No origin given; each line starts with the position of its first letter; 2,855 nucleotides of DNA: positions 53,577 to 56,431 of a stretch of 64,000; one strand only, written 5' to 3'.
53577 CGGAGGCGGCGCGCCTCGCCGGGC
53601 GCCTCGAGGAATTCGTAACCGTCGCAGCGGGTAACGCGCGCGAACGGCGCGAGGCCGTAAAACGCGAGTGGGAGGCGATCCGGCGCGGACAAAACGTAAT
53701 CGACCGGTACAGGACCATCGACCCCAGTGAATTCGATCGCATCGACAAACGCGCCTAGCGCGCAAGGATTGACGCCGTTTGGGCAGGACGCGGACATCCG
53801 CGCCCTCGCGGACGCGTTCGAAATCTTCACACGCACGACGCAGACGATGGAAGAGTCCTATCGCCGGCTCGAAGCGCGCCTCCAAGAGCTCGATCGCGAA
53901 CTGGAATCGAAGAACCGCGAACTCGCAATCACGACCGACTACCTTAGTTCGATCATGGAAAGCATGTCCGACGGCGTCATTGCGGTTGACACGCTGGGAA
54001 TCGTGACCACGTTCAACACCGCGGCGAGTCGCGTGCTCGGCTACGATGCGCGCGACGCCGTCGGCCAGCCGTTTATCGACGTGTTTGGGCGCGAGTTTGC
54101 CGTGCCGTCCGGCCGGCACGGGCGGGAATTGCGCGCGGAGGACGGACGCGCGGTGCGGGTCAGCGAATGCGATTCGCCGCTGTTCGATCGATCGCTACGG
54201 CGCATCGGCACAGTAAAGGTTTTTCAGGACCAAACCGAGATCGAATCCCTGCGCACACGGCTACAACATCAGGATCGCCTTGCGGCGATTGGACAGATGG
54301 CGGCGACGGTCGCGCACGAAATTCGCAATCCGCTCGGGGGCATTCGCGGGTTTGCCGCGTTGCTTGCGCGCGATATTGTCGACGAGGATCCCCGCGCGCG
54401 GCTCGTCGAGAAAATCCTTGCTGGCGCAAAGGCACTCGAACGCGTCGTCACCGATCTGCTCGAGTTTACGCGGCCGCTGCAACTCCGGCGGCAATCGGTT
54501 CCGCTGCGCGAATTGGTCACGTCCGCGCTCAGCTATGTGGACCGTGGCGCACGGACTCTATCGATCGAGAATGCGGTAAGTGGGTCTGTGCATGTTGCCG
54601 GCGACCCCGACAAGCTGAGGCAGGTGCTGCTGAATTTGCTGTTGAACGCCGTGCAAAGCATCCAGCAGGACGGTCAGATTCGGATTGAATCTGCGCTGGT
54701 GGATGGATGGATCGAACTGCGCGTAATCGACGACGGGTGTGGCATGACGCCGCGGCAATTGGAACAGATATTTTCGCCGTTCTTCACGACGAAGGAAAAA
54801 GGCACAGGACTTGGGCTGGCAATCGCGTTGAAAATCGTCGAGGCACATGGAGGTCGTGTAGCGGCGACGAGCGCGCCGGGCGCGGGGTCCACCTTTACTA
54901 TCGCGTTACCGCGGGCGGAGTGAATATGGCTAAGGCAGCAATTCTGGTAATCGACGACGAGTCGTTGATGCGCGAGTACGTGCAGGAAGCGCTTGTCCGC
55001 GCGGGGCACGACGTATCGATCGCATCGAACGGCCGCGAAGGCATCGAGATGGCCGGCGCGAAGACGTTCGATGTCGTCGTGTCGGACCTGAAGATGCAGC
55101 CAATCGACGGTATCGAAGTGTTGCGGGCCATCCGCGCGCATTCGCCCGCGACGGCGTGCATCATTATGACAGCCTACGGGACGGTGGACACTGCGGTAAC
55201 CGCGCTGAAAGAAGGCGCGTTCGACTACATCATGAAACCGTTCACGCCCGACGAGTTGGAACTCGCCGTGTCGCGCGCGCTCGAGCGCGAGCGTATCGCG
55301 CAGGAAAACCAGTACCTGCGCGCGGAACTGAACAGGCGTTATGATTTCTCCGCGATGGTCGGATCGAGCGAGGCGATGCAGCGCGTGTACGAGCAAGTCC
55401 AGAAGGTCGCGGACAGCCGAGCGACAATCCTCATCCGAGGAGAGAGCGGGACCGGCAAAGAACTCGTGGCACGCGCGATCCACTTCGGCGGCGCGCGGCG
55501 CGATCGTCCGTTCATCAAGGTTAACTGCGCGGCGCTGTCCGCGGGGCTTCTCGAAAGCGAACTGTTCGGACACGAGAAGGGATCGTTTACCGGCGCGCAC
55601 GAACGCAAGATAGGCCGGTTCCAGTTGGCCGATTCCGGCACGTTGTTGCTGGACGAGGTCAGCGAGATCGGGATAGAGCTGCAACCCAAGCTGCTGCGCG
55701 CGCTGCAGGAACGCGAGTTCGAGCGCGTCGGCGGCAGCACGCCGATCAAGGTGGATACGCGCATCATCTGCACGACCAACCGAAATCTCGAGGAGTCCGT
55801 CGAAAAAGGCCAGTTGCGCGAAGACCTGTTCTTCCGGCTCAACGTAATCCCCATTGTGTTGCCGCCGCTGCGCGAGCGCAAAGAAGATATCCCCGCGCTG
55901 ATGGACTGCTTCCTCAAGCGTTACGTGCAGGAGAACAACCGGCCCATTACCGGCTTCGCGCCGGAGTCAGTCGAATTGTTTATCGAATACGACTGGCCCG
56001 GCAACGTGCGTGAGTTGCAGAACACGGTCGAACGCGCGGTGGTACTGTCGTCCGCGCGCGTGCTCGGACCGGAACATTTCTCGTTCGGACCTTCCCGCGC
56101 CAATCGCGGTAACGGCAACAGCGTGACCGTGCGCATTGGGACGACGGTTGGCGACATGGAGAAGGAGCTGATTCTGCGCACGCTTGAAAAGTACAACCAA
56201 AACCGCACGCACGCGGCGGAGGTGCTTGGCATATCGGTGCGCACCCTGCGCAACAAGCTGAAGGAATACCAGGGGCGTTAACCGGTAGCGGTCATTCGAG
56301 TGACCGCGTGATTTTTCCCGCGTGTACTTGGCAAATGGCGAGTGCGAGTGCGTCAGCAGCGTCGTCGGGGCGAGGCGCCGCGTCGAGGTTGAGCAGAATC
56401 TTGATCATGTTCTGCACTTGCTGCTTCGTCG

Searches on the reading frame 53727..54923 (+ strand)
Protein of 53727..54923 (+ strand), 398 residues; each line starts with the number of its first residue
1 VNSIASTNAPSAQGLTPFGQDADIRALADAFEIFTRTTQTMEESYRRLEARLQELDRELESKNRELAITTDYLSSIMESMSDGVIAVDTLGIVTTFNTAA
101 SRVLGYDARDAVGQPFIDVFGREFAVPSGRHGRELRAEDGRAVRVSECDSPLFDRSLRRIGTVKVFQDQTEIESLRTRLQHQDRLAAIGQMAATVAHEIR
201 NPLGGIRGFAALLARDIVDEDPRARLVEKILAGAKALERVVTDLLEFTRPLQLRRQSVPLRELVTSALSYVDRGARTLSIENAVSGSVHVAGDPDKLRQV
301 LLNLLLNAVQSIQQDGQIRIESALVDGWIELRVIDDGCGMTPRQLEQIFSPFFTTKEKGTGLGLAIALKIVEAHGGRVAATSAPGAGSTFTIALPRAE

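Call 3: search_protein_families(library=pfam, proteins=[window:53727-54923:+], max_evalue=0.01)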
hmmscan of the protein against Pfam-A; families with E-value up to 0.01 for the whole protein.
window:53727-54923:+ (398 aa): 7 families
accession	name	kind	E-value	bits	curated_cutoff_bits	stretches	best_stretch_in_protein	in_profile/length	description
PF02518.31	HATPase_c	-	1.9e-29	102.8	26.4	1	292-397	1-110/111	Histidine kinase-, DNA gyrase B-, and HSP90-like ATPase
PF00512.31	HisKA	-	1.6e-15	57.3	26.9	1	189-249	3-62/66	His Kinase A (phospho-acceptor) domain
PF00989.32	PAS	-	1e-08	35.6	22.6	1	73-120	3-50/113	PAS fold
PF13188.13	PAS_8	-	4.8e-06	26.7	21.8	1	73-122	3-52/65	PAS domain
PF08448.16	PAS_4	-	7.2e-05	23.4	23.1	1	78-143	2-60/110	PAS fold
PF13426.13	PAS_9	-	0.00089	19.9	27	1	82-128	2-49/103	PAS domain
PF13581.12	HATPase_c_2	-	0.0098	16.3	27.4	0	305-373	40-111/127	Histidine kinase-like ATPase domain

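Call 6: search_protein_families(library=ncbifam, proteins=[window:53727-54923:+], max_evalue=0.01)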
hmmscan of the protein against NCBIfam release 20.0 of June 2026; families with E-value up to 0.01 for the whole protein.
window:53727-54923:+ (398 aa): 90 families (the best 25 are shown)
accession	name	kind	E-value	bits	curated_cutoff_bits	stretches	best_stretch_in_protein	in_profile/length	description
NF008468.0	PRK11360.1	equivalog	2.5e-86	290.4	646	1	65-397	262-609/616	two-component system sensor histidine kinase AtoS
NF007688.0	PRK10364.1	equivalog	1.1e-64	218.9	479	1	173-396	225-451/460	two-component system sensor histidine kinase ZraS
NF010411.0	PRK13837.1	equivalog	3e-51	174.4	647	1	162-397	424-676/828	two-component system VirA-like sensor kinase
NF046044.1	PnpS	equivalog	5.5e-49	167.2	400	1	35-395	19-390/390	two-component system histidine kinase PnpS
NF052574.1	HisKinEspCMyxo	equivalog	2.9e-47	161.3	1200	1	135-398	364-639/785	serine histidine kinase EspC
NF033092.0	HK_WalK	equivalog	5.5e-42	144.1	725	1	51-395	238-593/594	cell wall metabolism sensor histidine kinase WalK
NF041777.1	sens_FixL_Rhizob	equivalog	9.2e-39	133.4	850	2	166-397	240-482/485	sensor protein FixL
NF052573.1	HisKinEspAMyxo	equivalog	1.8e-38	132.1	1400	1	74-395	257-610/755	serine histidine kinase EspA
NF038348.1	T2SS_HK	subfamily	1.2e-36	126.3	450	2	224-395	398-572/574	histidine kinase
TIGR02966.1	phoR_proteo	equivalog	2.3e-36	125.5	334.2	1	72-393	7-332/333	phosphate regulon sensor histidine kinase PhoR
TIGR02956.1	TMAO_torS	equivalog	1.1e-35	123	676.5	1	189-395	465-681/967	TMAO reductase system sensor histidine kinase/response regulator TorS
NF053867.1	SprKinKinDBac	equivalog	1.3e-35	122.9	775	1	182-397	280-498/500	sporulation kinase KinD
NF008312.0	PRK11100.1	equivalog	5e-32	111.3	356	1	170-396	241-474/477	two-component system sensor histidine kinase CreC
NF047466.1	hybrid_RR_LvrB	exception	5.3e-30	104.8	500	1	155-396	118-376/377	hybrid histidine kinase/response regulator LvrB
NF008302.0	PRK11091.1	equivalog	8.8e-30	103.5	838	1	47-394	128-503/779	aerobic respiration two-component sensor histidine kinase ArcB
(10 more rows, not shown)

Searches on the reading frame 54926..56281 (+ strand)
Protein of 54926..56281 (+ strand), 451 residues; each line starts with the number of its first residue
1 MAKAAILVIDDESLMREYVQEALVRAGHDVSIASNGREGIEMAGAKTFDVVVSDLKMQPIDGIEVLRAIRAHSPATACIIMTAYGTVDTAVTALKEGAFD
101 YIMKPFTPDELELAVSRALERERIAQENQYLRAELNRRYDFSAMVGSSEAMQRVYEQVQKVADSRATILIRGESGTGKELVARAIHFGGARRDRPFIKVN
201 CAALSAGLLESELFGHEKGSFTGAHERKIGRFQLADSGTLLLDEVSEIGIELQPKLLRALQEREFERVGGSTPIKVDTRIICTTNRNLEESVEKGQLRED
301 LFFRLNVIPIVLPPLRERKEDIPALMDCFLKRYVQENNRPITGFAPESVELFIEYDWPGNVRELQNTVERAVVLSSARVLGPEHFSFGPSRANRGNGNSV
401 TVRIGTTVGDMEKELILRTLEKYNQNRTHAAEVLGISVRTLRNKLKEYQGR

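Call 3: search_protein_families(library=pfam, proteins=[window:54926-56281:+], max_evalue=0.01)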
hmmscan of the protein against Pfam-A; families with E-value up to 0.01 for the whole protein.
window:54926-56281:+ (451 aa): 10 families
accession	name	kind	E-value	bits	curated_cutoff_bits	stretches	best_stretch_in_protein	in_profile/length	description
PF00158.32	Sigma54_activat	-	8.3e-70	234.3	20.2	1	144-310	1-167/168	Sigma-54 interaction domain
PF00072.30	Response_reg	-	1.1e-29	103.2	30.2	1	6-115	1-110/111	Response regulator receiver domain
PF25601.1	AAA_lid_14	-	1.3e-24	86.2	27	1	316-387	1-72/87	AAA+ ATPase lid domain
PF14532.12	Sigma54_activ_2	-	1.9e-18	67.5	25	1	145-315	1-138/138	Sigma-54 interaction domain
PF02954.25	HTH_8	-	2.4e-13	50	22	1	408-448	2-42/42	Bacterial regulatory protein, Fis family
PF07728.20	AAA_5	-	4.6e-06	27.1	22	1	168-288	2-125/139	AAA domain (dynein-related subfamily)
PF18024.7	HTH_50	-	7e-06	26.1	27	1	408-449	8-48/50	Helix-turn-helix domain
PF23198.2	PDE8A_N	-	0.0032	17.8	29.6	1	6-82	13-90/147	PDE8A-like, N-terminal domain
PF00004.35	AAA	-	0.0076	17.1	21.2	0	168-294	1-116/131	ATPase family associated with various cellular activities (AAA)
PF13245.12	AAA_19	-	0.0092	16.6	25.1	0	232-263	86-117/134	AAA domain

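Call 6: search_protein_families(library=ncbifam, proteins=[window:54926-56281:+], max_evalue=0.01)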
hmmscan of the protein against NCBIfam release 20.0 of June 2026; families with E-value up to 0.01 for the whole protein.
window:54926-56281:+ (451 aa): 123 families (the best 25 are shown)
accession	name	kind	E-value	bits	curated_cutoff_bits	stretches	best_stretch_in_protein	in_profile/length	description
NF008469.0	PRK11361.1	equivalog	1.2e-150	502.2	714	1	3-448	4-454/461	acetoacetate metabolism transcriptional regulator AtoC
NF007689.0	PRK10365.1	equivalog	6.8e-130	433.8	760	1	3-445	5-439/441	sigma-54-dependent response regulator transcription factor ZraR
TIGR01818.1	ntrC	equivalog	2.4e-125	418.9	558.6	1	6-381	1-373/463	nitrogen regulation protein NR(I)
TIGR02915.1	PEP_resp_reg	equivalog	1.8e-117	392.9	502.6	1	6-449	1-443/445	PEP-CTERM-box response regulator transcription factor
NF050807.1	TransRegFlbDCaul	equivalog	1.3e-116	390.1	750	1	26-449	23-439/454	sigma-54-dependent transcriptional regulator FlbD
TIGR01817.1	nifA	equivalog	1.4e-114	383.8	528.85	1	123-388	177-441/534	nif-specific transcriptional activator NifA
NF041946.1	LuxO_transreg_Vib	equivalog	3.5e-113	378.9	800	1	20-378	13-369/463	quorum-sensing sigma-54 dependent transcriptional regulator LuxO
NF051870.1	NAssimRespRegNtrX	equivalog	4.4e-109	365.4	600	1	5-447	3-449/452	nitrogen assimilation response regulator NtrX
NF008176.1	PRK10923.1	equivalog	1.9e-105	353.2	620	1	1-377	1-373/469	nitrogen regulation protein NR(I)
NF041552.1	TF_PrdR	equivalog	5.5e-100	335.4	795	1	125-449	248-577/577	sigma-54 dependent transcriptional regulator PrdR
NF011695.0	PRK15115.1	equivalog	3.9e-97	325.8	763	1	4-435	7-423/445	two-component system response regulator GlrR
NF049963.1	RespRegFlgRCampy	domain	1.3e-96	324.1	750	1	8-449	5-428/429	fla regulon two-component system response regulator FlgR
NF011958.0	PRK15429.1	equivalog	9.1e-96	322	830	1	121-447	357-683/692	formate hydrogenlyase transcriptional activator FlhA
NF038308.1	RNA_repair_RtcR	equivalog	1.7e-95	320.9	650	1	98-449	134-517/530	RNA repair transcriptional activator RtcR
NF003451.0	PRK05022.1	equivalog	4.9e-94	315.9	476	1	118-442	167-502/512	nitric oxide reductase transcriptional regulator NorR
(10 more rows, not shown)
